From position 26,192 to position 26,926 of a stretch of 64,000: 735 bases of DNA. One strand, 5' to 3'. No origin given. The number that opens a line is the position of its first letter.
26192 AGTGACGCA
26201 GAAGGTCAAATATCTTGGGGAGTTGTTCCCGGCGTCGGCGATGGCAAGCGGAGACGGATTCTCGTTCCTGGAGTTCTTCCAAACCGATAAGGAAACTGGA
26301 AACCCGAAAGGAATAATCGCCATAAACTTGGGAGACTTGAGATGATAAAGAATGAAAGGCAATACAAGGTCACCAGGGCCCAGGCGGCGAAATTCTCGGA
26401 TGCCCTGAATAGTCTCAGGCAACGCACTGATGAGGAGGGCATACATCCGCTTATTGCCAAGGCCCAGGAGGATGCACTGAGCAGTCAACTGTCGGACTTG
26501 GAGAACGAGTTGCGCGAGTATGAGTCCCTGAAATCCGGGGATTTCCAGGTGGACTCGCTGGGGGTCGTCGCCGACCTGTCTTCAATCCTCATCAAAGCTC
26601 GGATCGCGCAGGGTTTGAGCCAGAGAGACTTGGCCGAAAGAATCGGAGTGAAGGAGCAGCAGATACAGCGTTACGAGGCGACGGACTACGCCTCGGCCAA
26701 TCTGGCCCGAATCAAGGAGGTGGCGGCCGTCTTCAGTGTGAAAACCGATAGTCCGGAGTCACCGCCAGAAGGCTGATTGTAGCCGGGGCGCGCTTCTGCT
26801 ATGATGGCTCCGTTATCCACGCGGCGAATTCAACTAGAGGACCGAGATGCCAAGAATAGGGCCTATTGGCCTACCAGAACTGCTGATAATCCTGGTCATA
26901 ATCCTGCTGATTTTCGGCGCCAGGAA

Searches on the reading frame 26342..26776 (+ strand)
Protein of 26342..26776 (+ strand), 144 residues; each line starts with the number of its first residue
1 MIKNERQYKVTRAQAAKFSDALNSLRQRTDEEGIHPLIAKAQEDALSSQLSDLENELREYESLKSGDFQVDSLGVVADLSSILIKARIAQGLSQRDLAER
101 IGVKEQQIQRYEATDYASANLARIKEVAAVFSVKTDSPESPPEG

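Call 3: search_protein_families(library=pfam, proteins=[window:26342-26776:+], max_evalue=0.1)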
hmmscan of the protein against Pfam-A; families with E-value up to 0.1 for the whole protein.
window:26342-26776:+ (144 aa): 12 families
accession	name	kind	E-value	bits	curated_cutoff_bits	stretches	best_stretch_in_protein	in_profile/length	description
PF01381.28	HTH_3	-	1.5e-10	41.3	23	1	84-136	2-53/55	Helix-turn-helix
PF13413.12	HTH_25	-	1.4e-05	25.2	24.6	1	83-118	2-37/62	Helix-turn-helix domain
PF13560.12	HTH_31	-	9.6e-05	23.1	27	1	86-116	9-39/64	Helix-turn-helix domain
PF13443.12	HTH_26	-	0.0012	19.5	22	1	87-133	6-52/63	Cro/C1-type HTH DNA-binding domain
PF24235.1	RHG29_45_N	-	0.0021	18.7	27.7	1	15-82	8-76/108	Rho GTPase-activating protein 29/45 N-terminal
PF11268.13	DUF3071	-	0.0024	18.5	26.9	1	69-113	46-90/168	Protein of unknown function (DUF3071)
PF13384.12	HTH_23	-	0.0031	17.7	24.6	1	87-111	13-37/50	Homeodomain-like domain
PF05269.17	Phage_CII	-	0.0096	16.6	21.3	1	80-116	15-47/91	Bacteriophage CII protein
PF12844.13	HTH_19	-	0.026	14.9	30.2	1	85-112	6-33/64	Helix-turn-helix domain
PF13412.12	HTH_24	-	0.06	13.4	21.9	0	91-111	17-37/48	Winged helix-turn-helix DNA-binding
PF13936.12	HTH_38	-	0.069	13.3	27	0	84-110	13-39/44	Helix-turn-helix domain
PF13518.12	HTH_28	-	0.093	13.3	25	0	88-111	9-32/52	Helix-turn-helix domain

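Call 4: search_protein_families(library=padloc, proteins=[window:26342-26776:+], max_evalue=0.1)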
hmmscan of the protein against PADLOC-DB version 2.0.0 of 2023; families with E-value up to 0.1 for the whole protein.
window:26342-26776:+ (144 aa): 16 families
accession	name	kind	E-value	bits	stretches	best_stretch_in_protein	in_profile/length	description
PDLC03945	RmrA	-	7.2e-07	26.7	1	83-136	7-59/394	-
PDLC03952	RmrA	-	7.6e-06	23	1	83-117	27-61/395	-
PDLC03949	RmrA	-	1.2e-05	22.4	1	83-133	7-56/363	-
PDLC03947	RmrA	-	1.4e-05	22.1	1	83-116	16-49/383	-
PDLC03954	RmrA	-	1.7e-05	22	1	83-134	15-65/380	-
PDLC02926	HTH_VI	-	4.2e-05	21.7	1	79-136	2-58/92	-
PDLC03944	RmrA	-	0.00046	17.4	1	83-123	11-50/384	-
PDLC03951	RmrA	-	0.00079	16.5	1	79-135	9-64/400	-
PDLC04142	capH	-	0.001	18.1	1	83-136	11-63/103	capH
PDLC04775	PDC-M69A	-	0.0055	15.2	1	89-136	18-64/113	-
PDLC03956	RmrA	-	0.0081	13.2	1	76-135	6-65/399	-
PDLC04762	PDC-M64C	-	0.011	13.8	1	88-111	37-60/97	-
PDLC03948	RmrA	-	0.015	12.2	1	83-115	13-45/397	-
PDLC03943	RmrA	-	0.023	11.8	1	85-135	9-58/370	-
PDLC04760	PDC-M64C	-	0.03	12.7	1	89-111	37-59/93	-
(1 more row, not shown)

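Call 5: search_protein_families(library=ncbifam, proteins=[window:26342-26776:+], max_evalue=0.1)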
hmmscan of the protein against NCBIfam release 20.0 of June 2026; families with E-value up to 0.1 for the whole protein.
window:26342-26776:+ (144 aa): 14 families
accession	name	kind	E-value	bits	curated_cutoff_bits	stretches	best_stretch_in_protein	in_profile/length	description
NF041951.1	phage_RstR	subfamily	3e-09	37.1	80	1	79-136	3-59/108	RstR family transcriptional repressor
TIGR00270.2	TIGR00270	equivalog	2.5e-06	27.4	110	1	64-115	61-112/159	multiprotein bridging factor aMBF1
NF052239.1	antitox_spr1629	equivalog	2.6e-06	26.8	335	1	83-135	7-58/377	spr1629 family repressor/antitoxin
TIGR03070.1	couple_hipB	subfamily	3e-06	27.1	71.65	1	78-131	2-54/58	type II toxin-antitoxin system Y4mF family antitoxin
NF047948.1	male_kill_WMK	equivalog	6e-06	25.9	300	1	85-134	169-217/300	WO male-killing family protein Wmk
TIGR03830.1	CxxCG_CxxCG_HTH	subfamily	5.7e-05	22.9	61.8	1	83-116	70-103/127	type II TA system antitoxin MqsA family protein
TIGR02612.1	mob_myst_A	hypoth_equivalog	0.0069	16.3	122.6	1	86-118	33-65/150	mobile mystery protein A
NF007408.0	PRK09943.1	equivalog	0.0072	15.9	211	1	83-133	12-61/185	HTH-type transcriptional regulator PuuR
TIGR02937.1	sigma70-ECF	superfamily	0.012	15.3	42.9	1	81-112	123-154/165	sigma-70 family RNA polymerase sigma factor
NF004432.0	PRK05771.3-1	equivalog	0.023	13.1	1044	1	11-126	78-189/643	V-type ATP synthase subunit I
NF007271.0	PRK09726.1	equivalog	0.031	14.3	79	1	83-114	17-48/88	type II toxin-antitoxin system antitoxin HipB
NF040712.1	SepH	equivalog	0.032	14.1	40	1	84-112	61-89/351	septation protein SepH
NF003162.0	PRK04140.1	equivalog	0.052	12.6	263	1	82-120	130-169/317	transcriptional regulator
TIGR02850.1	spore_sigG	equivalog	0.059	12.8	457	1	75-114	206-245/254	RNA polymerase sporulation sigma factor SigG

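Call 18: search_solved_structures(query=window:26342-26776:+, max_evalue=1, show_alignments=3)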
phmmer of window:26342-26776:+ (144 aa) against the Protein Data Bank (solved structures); distinct sequences matched with E-value up to 1: 20.
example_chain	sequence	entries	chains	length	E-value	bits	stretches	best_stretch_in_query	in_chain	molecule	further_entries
2mez_A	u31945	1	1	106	0.016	18.9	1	73-138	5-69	Multiprotein Bridging Factor (MBP-like)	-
6af3_B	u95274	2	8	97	0.046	17.4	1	44-128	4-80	HigA antitoxin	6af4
1zug_A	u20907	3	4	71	0.055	17.1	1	79-113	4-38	PHAGE 434 CRO PROTEIN | REGULATORY PROTEIN CRO | PROTEIN (434 CRO)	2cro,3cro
8x6g_H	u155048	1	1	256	0.07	16.8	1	49-115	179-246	RNA polymerase sigma factor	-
1x57_A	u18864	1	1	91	0.11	16.1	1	75-115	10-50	Endothelial differentiation-related factor 1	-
6zvh_i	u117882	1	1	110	0.15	15.7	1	75-114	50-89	Endothelial differentiation-related factor 1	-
1sq8_A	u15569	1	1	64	0.16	15.6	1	86-113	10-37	dh434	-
7o81_AU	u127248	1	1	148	0.17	15.6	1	75-114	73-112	EDF1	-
9p73_CH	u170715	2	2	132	0.17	15.5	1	75-115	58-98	Endothelial differentiation-related factor 1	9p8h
9b0q_CH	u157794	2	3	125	0.18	15.5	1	75-115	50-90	Endothelial differentiation-related factor 1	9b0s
1r63_A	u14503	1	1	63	0.18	15.5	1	80-114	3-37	REPRESSOR PROTEIN FROM BACTERIOPHAGE 434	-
9rpv_E4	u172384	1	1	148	0.19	15.4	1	75-114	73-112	Endothelial differentiation-related factor 1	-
1per_L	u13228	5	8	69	0.22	15.2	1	80-114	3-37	PROTEIN (434 REPRESSOR) | 434 REPRESSOR | REPRESSOR PROTEIN CI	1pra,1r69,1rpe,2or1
1zlk_A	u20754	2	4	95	0.37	14.5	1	66-141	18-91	Dormancy Survival Regulator | TWO COMPONENT TRANSCRIPTIONAL REGULATORY PROTEIN DEVR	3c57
1zlj_A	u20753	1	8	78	0.41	14.3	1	71-141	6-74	Dormancy Survival Regulator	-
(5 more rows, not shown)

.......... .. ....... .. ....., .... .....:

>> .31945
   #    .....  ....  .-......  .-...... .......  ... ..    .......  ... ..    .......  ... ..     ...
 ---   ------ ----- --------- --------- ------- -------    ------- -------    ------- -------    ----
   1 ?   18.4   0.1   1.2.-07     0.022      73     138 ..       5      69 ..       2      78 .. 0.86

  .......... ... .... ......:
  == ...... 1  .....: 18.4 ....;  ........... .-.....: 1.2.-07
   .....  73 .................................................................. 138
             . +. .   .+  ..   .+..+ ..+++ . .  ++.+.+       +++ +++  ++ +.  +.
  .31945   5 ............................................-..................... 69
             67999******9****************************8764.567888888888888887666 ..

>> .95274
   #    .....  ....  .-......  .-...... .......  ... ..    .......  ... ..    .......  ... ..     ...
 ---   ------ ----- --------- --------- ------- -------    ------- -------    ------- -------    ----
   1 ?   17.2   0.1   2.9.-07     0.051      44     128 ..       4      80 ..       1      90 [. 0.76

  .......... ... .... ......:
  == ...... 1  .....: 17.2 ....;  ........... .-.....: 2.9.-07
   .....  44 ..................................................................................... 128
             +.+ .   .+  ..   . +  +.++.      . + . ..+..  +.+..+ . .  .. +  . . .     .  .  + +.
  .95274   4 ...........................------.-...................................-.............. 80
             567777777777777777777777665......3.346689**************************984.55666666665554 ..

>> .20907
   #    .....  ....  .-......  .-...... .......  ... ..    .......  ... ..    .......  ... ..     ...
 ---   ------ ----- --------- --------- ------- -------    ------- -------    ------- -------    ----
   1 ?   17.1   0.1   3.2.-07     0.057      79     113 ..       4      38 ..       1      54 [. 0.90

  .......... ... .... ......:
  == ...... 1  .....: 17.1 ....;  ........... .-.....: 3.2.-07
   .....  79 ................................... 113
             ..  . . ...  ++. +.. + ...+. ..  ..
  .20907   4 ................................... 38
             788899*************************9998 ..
